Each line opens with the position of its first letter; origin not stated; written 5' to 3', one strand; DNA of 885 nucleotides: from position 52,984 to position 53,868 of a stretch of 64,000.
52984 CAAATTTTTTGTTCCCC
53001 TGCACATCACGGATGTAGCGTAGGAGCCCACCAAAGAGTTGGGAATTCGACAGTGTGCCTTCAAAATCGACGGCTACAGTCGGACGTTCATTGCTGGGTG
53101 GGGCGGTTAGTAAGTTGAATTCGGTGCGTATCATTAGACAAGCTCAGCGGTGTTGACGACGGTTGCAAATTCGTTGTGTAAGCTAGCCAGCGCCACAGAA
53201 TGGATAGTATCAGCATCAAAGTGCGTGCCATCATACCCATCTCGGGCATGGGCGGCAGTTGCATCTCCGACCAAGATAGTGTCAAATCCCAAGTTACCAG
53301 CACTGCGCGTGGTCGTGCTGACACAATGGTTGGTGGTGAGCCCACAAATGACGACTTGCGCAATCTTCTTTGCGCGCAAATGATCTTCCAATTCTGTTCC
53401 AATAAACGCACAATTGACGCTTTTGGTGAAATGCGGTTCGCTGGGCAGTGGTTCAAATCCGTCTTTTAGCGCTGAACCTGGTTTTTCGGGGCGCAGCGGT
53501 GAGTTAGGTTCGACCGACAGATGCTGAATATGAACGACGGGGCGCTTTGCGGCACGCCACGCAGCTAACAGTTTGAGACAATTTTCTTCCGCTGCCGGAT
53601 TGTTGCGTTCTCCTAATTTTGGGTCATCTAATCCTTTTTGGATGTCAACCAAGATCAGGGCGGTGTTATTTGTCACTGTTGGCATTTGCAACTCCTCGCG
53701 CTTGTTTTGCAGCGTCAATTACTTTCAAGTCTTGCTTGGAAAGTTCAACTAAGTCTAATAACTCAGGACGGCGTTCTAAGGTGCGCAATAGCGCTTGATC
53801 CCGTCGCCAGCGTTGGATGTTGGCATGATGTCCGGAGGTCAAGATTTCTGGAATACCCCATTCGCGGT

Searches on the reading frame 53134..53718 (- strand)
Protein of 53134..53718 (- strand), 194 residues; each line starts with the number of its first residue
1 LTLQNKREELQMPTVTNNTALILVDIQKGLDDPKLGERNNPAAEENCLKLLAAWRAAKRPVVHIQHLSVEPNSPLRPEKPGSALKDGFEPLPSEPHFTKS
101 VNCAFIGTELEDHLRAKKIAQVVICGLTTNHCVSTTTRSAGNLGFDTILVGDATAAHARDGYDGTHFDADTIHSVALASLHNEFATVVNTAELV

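Call 55: search_protein_families(library=ncbifam, proteins=[window:53134-53718:-], max_evalue=0.001)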
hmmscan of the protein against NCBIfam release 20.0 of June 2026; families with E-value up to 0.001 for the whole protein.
window:53134-53718:- (194 aa): 5 families
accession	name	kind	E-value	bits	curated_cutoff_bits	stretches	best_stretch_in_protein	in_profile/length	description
NF050097.1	BiurAmidohydBiuH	equivalog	8.5e-15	54.8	370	1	78-159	110-191/221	biuret amidohydrolase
NF008517.0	PRK11440.1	equivalog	1.5e-13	51.1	195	1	17-160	7-162/188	hydrolase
TIGR03614.1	RutB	equivalog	9.4e-08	31.9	377.95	1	84-157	116-189/226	pyrimidine utilization protein B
NF041461.1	C_hydro_YcaC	equivalog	9.4e-07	28.5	310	1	16-158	7-141/201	isochorismate family cysteine hydrolase YcaC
NF008623.0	PRK11609.1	equivalog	8e-06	25.8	174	1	108-153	132-177/213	bifunctional nicotinamidase/pyrazinamidase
